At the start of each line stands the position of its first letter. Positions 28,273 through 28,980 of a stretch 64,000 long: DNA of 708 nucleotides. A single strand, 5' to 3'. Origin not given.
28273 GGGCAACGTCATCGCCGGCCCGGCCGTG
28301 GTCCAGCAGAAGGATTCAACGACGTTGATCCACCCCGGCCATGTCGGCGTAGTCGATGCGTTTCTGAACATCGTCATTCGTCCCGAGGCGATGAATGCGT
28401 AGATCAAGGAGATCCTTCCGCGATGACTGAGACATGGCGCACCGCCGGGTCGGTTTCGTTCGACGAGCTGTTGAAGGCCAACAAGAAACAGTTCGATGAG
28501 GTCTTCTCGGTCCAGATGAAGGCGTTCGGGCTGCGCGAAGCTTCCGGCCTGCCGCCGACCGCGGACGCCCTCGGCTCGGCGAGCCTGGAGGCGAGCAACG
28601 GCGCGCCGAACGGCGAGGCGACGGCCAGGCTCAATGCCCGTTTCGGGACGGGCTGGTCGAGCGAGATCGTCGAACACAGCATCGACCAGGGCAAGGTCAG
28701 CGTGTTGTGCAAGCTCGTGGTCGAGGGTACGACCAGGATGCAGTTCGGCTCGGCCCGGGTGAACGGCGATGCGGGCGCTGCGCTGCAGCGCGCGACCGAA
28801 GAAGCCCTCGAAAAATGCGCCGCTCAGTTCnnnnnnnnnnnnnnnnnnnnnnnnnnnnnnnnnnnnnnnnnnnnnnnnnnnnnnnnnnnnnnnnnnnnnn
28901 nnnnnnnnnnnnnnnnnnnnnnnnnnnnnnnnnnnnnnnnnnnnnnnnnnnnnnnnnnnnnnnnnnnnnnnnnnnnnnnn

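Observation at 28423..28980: HyuB-family protein carries a ~185-aa N-terminal module that by eye resembles a Rad52/Sak-type fold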

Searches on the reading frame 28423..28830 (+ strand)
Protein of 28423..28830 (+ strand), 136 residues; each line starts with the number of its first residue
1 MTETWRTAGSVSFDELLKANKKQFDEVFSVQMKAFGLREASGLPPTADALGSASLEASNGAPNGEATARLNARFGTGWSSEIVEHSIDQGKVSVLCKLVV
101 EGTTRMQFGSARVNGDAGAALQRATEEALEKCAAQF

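Call 14: search_solved_structures(query=A2, max_evalue=10, show_alignments=4)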
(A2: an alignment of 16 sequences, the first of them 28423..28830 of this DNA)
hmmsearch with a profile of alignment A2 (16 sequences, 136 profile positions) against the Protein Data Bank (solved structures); distinct sequences matched with E-value up to 10: 19.
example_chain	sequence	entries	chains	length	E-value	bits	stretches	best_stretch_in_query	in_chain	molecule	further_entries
6uz1_I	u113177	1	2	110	0.15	15.3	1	54-110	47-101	T cell receptor, alpha chain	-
1zhc_A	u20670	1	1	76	0.28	14.4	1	16-70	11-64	hypothetical protein HP1242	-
6f63_A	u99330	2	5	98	0.34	14.1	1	11-47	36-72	Synaptonemal complex protein 1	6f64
1qrn_D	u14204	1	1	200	0.35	14.1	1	54-110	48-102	T-CELL RECEPTOR, ALPHA CHAIN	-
1qse_D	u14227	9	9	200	0.35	14.1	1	54-110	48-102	PROTEIN (human T-Cell receptor) | HUMAN T-CELL RECEPTOR | A6-Tcr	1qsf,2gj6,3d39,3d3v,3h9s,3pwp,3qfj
3qh3_A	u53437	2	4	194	0.36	14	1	54-110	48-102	A6 alpha chain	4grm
1ao7_D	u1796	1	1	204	0.37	14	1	54-110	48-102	T CELL RECEPTOR ALPHA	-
7amq_A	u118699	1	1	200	0.38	14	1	54-110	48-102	Human A6 T-cell receptor alpha chain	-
7ams_A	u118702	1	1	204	0.4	13.9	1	54-110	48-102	Human A6 T-cell receptor alpha chain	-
7amp_A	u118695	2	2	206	0.41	13.9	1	54-110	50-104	Alpha chain of A6 T-cell receptor | Human T-cell receptor alpha chain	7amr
5xs9_A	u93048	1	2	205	0.44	13.8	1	28-124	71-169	TetR family transcriptional regulator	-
9nds_D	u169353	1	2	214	0.44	13.8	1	54-110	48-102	A6c134 TCR alpha chain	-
5yek_A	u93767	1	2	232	0.56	13.4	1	28-124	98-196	TetR family transcriptional regulator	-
5yej_A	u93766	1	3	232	0.57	13.4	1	28-124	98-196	TetR family transcriptional regulator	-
6nod_A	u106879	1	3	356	0.62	13.3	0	66-98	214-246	PUF (Pumilio/FBF) domain-containing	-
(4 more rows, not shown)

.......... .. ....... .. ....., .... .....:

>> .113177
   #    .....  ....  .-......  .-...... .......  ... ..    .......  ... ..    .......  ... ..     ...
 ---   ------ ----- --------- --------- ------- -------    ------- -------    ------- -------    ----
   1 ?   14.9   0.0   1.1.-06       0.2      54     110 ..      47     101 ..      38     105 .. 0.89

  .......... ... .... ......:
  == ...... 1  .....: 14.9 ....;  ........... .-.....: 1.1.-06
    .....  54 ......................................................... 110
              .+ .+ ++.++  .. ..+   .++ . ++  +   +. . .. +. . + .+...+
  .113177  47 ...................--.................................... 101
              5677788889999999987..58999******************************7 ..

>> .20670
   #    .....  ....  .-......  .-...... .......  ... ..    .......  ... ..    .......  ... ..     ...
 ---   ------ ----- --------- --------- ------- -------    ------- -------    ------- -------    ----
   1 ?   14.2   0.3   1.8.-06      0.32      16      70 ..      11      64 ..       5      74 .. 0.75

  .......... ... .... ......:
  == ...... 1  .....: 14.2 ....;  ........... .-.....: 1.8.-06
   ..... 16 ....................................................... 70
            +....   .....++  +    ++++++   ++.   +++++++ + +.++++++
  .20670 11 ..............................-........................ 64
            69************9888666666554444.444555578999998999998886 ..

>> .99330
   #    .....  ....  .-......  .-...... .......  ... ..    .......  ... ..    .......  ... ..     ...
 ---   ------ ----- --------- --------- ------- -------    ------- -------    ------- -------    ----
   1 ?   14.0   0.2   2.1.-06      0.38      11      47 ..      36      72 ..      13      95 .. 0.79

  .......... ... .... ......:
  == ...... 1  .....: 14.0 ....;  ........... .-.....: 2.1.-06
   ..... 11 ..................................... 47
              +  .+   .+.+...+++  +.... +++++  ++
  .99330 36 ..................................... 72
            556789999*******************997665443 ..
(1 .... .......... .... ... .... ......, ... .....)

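Call 15: find_related_loci(query=A2, collection=genome_contigs, flank=6000)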
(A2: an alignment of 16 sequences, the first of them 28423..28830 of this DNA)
Query A2 (136 aa) in genome_contigs; peptide patterns used: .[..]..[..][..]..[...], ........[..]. (x = any residue, [..] = any of these).
113 stretches matched a pattern; 69 encode a relative of the query (tblastn E <= 1e-3); 68 distinct loci.
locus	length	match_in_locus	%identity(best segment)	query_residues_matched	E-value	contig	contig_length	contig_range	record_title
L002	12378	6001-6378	61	9-136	6e-47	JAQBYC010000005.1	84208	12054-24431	MAG: Proteobacteria bacterium isolate casp150-mb.302 NODE_651_length_84208_cov_0.147249, whole genome shotgun sequence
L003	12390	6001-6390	58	9-136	2e-45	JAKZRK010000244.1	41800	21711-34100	MAG: Alphaproteobacteria bacterium isolate Langseth_MAG_00005 Langseth_MAG_00005_000000000244, whole genome shotgun sequ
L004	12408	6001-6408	57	1-136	2e-45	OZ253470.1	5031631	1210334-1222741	MAG: Alphaproteobacteria bacterium isolate a7ccd9af-0c44-4f0a-977f-77d708feff14 genome assembly, chromosome: 1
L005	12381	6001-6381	60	8-136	6e-45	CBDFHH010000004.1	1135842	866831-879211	MAG: Alphaproteobacteria bacterium isolate ca720d0a-e3d3-44bd-b835-9e3e1a19867a genome assembly, contig: contig_4, whole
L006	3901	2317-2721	58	1-136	8e-45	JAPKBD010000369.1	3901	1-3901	MAG: Alphaproteobacteria bacterium isolate ANT-29 NODE_20353_length_3901_cov_4.485179, whole genome shotgun sequence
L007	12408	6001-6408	57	1-136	8e-45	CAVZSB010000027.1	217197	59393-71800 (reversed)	MAG: uncultured Alphaproteobacteria bacterium isolate MFD05705.bin.1.150 genome assembly, contig: contig_36826, whole ge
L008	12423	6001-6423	56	5-136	1e-44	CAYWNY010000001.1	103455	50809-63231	MAG TPA_asm: uncultured Hyphomicrobiales bacterium isolate binchicken_co3_582 genome assembly, contig: NODE_464_length_1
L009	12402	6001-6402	57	1-136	2e-44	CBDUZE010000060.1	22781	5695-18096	MAG TPA_asm: uncultured Alphaproteobacteria bacterium isolate SRR22302348_concoct_16 genome assembly, contig: ERZ2507359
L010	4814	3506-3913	55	1-136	5e-44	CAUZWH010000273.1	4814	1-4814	MAG: Alphaproteobacteria bacterium isolate CBN3_323.78 genome assembly, contig: Ga0302135_10012151, whole genome shotgun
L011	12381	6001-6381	59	10-136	2e-43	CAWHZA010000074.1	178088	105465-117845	MAG: uncultured Alphaproteobacteria bacterium isolate MFD04428.bin.1.72 genome assembly, contig: contig_8434, whole geno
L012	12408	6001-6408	54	1-136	1e-43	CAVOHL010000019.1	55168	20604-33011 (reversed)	MAG: uncultured Alphaproteobacteria bacterium isolate MFD00125.bin.2.84 genome assembly, contig: contig_35560, whole gen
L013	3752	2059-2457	54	4-136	1e-43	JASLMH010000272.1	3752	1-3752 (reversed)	MAG: Alphaproteobacteria bacterium isolate Arabian10_MAG_43 NODE_272_length_3752_cov_11.440544, whole genome shotgun seq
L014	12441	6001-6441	56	1-136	2e-43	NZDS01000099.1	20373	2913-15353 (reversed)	MAG: Rhodospirillaceae bacterium isolate ARS1032 80567, whole genome shotgun sequence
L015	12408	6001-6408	53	1-136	3e-43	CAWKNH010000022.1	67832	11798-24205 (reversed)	MAG: uncultured Alphaproteobacteria bacterium isolate MFD09286.bin.1.109 genome assembly, contig: contig_67398, whole ge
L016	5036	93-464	59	11-136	3e-43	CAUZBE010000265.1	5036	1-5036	MAG: Alphaproteobacteria bacterium isolate CB11b_AW.37 genome assembly, contig: Ga0310124_10013973, whole genome shotgun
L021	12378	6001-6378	57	10-136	2e-42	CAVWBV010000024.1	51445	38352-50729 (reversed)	MAG: uncultured Alphaproteobacteria bacterium isolate MFD05512.bin.1.14 genome assembly, contig: contig_56343, whole gen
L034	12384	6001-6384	58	8-136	3e-41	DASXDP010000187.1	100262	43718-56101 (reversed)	MAG TPA_asm: Xanthobacteraceae bacterium isolate SMAG_U5089 k141_2327382, whole genome shotgun sequence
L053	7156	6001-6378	54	10-136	3e-38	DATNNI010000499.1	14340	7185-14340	MAG TPA_asm: Xanthobacteraceae bacterium isolate SMAG_U11501 k141_601780, whole genome shotgun sequence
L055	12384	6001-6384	55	8-136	2e-38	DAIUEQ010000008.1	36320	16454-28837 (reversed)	MAG TPA_asm: Xanthobacteraceae bacterium isolate CTOTU26330 NODE_223_length_36320_cov_6.473046, whole genome shotgun seq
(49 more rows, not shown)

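Call 18: search_protein_families(library=pfam, alignment_id=A2, max_evalue=0.1)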
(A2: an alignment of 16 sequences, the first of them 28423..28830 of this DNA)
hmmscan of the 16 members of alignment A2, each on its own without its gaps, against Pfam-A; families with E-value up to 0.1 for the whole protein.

A. member 1, window:28423-28830:+ (136 aa): 1 family
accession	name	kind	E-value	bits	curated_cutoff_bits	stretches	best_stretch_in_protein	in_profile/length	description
PF04098.21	Rad52_Rad22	-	0.00018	21.9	20.3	1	64-135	35-125/153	Rad52/22 family double-strand break repair protein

B. families by the number of members that match (of 16 scanned): 2 families
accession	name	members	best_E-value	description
PF04098.21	Rad52_Rad22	2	0.00016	Rad52/22 family double-strand break repair protein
PF24410.1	wHTH-HSP90_Na-assoc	1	0.1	wHTH-Hsp90_Na associated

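Call 21: predict_structure(alignment_id=A2)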
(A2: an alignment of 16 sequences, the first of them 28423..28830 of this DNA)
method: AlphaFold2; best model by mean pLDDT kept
length: 136 residues; sequences in the alignment: 16
mean_pLDDT: 66.6   pTM: 0.48
mean pLDDT of the five models: 66.6, 66.2, 64.6, 64.4, 63.1
residues with pLDDT >= 90: 10; 70-90: 61; 50-70: 21; < 50: 44
segments of 3 or more residues with pLDDT < 50: 1-11, 31-62
pLDDT, mean of each block of 10 residues (from residue 1): 40 53 54 39 41 36 65 85 87 90 89 85 89 86
secondary structure, 60 per line:
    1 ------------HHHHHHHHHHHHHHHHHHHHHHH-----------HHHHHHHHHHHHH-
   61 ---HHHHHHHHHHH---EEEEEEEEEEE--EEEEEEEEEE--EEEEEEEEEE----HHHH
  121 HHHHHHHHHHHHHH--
elements in order: H13-35 H47-59 H64-74 E78-88 E91-100 E103-112 H117-134

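Call 29: fold_search(model_id=the predicted structure, library=pdb)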
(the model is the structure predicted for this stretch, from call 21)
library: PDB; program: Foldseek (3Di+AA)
matches with E <= 10: 1641; with E <= 0.001: 6
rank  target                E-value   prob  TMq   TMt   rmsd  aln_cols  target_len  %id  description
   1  8rj3_G                2.0e-04  1.00  0.29  0.33  15.9       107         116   16  Human RAD52 open ring conformation (released 2024-04-24)
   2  8rj3_H                2.1e-04  1.00  0.35  0.42  10.8        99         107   19  Human RAD52 open ring conformation (released 2024-04-24)
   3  8rjw_G                3.3e-04  1.00  0.33  0.33   5.3        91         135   19  Human RAD52 open ring - ssDNA complex (released 2024-04-24)
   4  8bjm_A                4.2e-04  1.00  0.30  0.24   5.3        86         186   17  Human full length RAD52 undecamer. (released 2023-11-15)
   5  8bjm_B                4.8e-04  1.00  0.30  0.24   5.3        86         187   17  Human full length RAD52 undecamer. (released 2023-11-15)
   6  8ril_A                8.8e-04  0.99  0.29  0.33  15.7       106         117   16  Human RAD52 closed ring conformation (released 2024-04-24)
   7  4wsp                  3.6e-03  1.00  0.37  0.61   2.0        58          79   17  Racemic crystal structure of Rv1738 from Mycobacterium tuberculosis (Form-I) (released 2015-03-18)
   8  9kby_A                9.7e-03  1.00  0.36  0.08  10.0        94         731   18  Cryo-EM structure of DCL4-Hairpin RNA complex (released 2026-02-18)
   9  5npg_MODEL_1_A        1.0e-02  0.99  0.33  0.47   5.7        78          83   13  Solution structure of Drosophila melanogaster Loquacious dsRBD1 (released 2017-10-04)
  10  2nug_B                1.2e-02  0.98  0.33  0.22   9.5        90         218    9  Crystal structure of RNase III from Aquifex aeolicus complexed with ds-RNA at 1.7-Angstrom Resolution (released 2007-11-20)
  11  3p1x_A                1.5e-02  0.96  0.28  0.46   4.6        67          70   18  Crystal structure of DRBM 2 domain of Interleukin enhancer-binding factor 3 from Homo sapiens, Northeast Structural Ge (released 2010-12-29)
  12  2ez6_A                1.9e-02  0.96  0.30  0.21   4.7        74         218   15  Crystal structure of Aquifex aeolicus RNase III (D44N) complexed with product of double-stranded RNA processing (released 2006-02-07)
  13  4wpy                  2.0e-02  1.00  0.37  0.55   2.1        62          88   16  Racemic crystal structure of Rv1738 from Mycobacterium tuberculosis (Form-II) (released 2015-03-18)
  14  2nug_A                2.2e-02  0.84  0.27  0.20   9.6        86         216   15  Crystal structure of RNase III from Aquifex aeolicus complexed with ds-RNA at 1.7-Angstrom Resolution (released 2007-11-20)
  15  5tph_A                2.8e-02  1.00  0.31  0.34   3.5        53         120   15  Crystal structure of a de novo designed protein homodimer with curved beta-sheet (released 2017-01-25)
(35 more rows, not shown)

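Call 32: search_protein_representatives(alignment_id=A2)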
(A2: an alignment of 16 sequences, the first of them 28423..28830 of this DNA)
Query: 16 sequences, 136 profile positions. Proteins with E-value up to 0.001 (for the whole library): 436; up to 1e-10: 85; up to 1e-30: 19. The best 150 are listed.
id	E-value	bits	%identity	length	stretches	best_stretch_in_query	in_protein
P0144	3.4e-65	234.3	-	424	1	1-136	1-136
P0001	2.4e-63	228.4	-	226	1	1-136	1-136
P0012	4.0e-62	224.4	-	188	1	1-136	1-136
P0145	1.6e-56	206.3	-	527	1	5-136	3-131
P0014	3.1e-56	205.4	-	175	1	1-136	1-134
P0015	3.5e-54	198.7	-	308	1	1-136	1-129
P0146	2.5e-52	192.7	-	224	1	1-136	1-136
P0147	6.4e-51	188.1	-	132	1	1-112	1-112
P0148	4.3e-50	185.4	-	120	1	27-136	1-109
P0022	8.0e-50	184.6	-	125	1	1-128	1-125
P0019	4.5e-47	175.7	-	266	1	1-128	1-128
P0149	8.5e-42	158.6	-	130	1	1-122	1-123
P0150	1.2e-40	154.8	-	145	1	1-98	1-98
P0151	9.9e-39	148.7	-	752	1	1-136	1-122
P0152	5.0e-37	143.2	-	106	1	1-107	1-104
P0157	8.3e-28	113.3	-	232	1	8-133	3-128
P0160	8.6e-25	103.5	-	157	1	8-131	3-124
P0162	1.6e-22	96.2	-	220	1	8-123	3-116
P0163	1.5e-21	93.0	-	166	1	8-124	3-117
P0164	4.3e-21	91.6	-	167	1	7-122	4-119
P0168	2.8e-20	88.9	-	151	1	9-134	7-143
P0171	3.6e-19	85.3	-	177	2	6-126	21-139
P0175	3.9e-18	82.0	-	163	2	1-119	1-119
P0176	3.3e-17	79.0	-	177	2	7-120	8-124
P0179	1.1e-16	77.3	-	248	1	10-134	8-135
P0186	8.1e-15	71.2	-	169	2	5-117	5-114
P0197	5.3e-13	65.4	-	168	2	1-120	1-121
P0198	5.5e-13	65.3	-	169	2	7-120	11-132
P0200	9.3e-13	64.6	-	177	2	2-115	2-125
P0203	4.6e-12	62.3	-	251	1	63-136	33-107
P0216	3.1e-11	59.6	-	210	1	63-136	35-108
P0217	3.7e-11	59.4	-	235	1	62-135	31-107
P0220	1.0e-10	58.0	-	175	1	62-135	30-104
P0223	1.4e-10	57.5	-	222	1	64-135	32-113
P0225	1.8e-10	57.1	-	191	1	62-135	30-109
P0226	2.3e-10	56.8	-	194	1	60-135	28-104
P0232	3.2e-10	56.4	-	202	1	65-135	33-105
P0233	3.3e-10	56.3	-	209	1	62-136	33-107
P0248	3.1e-09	53.2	-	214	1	63-136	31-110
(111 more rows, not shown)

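Call 34: search_protein_families(library=pfam, proteins=[P0216, P0217, P0220, P0223, P0225, P0226, P0232, P0233, P0203, P0248], max_evalue=0.01)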
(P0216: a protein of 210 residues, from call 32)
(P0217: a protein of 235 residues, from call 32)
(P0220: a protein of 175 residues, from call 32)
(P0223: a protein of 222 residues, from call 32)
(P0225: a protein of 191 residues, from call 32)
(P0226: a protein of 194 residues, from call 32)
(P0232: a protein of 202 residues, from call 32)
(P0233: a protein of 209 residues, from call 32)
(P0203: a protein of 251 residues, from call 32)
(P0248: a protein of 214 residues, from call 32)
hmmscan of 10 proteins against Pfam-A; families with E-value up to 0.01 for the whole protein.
P0216 (210 aa): 2 families
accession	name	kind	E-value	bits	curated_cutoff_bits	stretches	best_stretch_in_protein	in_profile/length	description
PF04098.21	Rad52_Rad22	-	1.2e-08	35.5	20.3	1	8-129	6-149/153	Rad52/22 family double-strand break repair protein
PF06420.17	Mgm101p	-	0.00031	20.8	27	1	3-117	14-130/170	Mitochondrial genome maintenance MGM101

P0217 (235 aa): 1 family
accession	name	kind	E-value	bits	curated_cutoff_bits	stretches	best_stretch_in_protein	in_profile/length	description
PF04098.21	Rad52_Rad22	-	3.8e-14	53.3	20.3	1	7-129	9-149/153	Rad52/22 family double-strand break repair protein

P0220 (175 aa): 2 families
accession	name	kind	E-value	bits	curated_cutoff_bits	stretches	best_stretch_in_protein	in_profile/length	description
PF04098.21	Rad52_Rad22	-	1.2e-11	45.1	20.3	1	5-109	8-132/153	Rad52/22 family double-strand break repair protein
PF06420.17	Mgm101p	-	0.0087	16.1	27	0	27-113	39-129/170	Mitochondrial genome maintenance MGM101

P0223 (222 aa): 2 families
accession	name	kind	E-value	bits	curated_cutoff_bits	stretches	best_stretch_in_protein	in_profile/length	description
PF04098.21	Rad52_Rad22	-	8.1e-16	58.7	20.3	1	5-128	8-142/153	Rad52/22 family double-strand break repair protein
PF13565.12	HTH_32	-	0.0049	17.8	33.7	0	160-202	21-64/73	Homeodomain-like domain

P0225 (191 aa): 1 family
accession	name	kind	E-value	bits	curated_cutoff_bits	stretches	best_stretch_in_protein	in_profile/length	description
PF04098.21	Rad52_Rad22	-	6.8e-18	65.5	20.3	1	5-122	8-140/153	Rad52/22 family double-strand break repair protein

P0226 (194 aa): 2 families
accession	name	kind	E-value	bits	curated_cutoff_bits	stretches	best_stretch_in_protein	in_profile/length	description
PF04098.21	Rad52_Rad22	-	1.7e-11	44.7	20.3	1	5-110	8-133/153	Rad52/22 family double-strand break repair protein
PF06420.17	Mgm101p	-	0.0027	17.7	27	1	28-112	40-128/170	Mitochondrial genome maintenance MGM101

P0232 (202 aa): 1 family
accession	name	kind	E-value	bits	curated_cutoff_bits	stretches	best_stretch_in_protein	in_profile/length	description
PF04098.21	Rad52_Rad22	-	2.8e-12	47.2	20.3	1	4-127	7-149/153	Rad52/22 family double-strand break repair protein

P0233 (209 aa): 2 families
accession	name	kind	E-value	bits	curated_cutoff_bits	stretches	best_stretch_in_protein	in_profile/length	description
PF04098.21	Rad52_Rad22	-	3.1e-07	30.9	20.3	1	8-113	7-134/153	Rad52/22 family double-strand break repair protein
PF06420.17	Mgm101p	-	0.00015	21.8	27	1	3-130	15-143/170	Mitochondrial genome maintenance MGM101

P0203 (251 aa): 1 family
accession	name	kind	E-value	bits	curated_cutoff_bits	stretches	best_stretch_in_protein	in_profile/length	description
PF04098.21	Rad52_Rad22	-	1.1e-10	42.1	20.3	1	8-125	8-146/153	Rad52/22 family double-strand break repair protein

P0248 (214 aa): 1 family
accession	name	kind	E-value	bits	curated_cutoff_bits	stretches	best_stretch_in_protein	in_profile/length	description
PF04098.21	Rad52_Rad22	-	4.2e-13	49.9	20.3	1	6-117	9-135/153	Rad52/22 family double-strand break repair protein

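Call 35: search_protein_families(library=pfam, proteins=[P0157, P0160, P0162, P0163, P0164, P0168, P0171, P0175, P0176, P0179], max_evalue=0.01)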
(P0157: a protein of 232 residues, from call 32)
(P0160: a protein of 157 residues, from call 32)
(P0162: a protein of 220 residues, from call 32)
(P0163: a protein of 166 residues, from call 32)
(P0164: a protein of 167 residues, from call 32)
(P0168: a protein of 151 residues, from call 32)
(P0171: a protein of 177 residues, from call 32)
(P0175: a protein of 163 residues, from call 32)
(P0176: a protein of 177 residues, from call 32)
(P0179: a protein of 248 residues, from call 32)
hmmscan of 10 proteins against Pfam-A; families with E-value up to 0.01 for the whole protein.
P0157 (232 aa): 1 family
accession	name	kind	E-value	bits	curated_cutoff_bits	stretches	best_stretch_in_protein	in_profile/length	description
PF02538.19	Hydantoinase_B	-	1.5e-09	37.3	26.8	1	178-228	1-51/519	Hydantoinase B/oxoprolinase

P0160 (157 aa): 0 families

P0162 (220 aa): 0 families

P0163 (166 aa): 0 families

P0164 (167 aa): 0 families

P0168 (151 aa): 0 families

P0171 (177 aa): 0 families

P0175 (163 aa): 0 families

P0176 (177 aa): 0 families

P0179 (248 aa): 0 families

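Call 37: find_encoding_contigs(protein=P0176, flank=8000, max_places=3)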
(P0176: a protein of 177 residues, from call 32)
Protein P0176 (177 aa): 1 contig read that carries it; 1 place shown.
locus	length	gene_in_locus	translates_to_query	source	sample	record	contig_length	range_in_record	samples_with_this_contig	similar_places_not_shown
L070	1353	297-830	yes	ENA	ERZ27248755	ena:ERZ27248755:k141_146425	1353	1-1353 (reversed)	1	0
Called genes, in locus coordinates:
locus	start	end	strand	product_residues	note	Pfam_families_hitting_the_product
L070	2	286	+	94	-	?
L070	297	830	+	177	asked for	-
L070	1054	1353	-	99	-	?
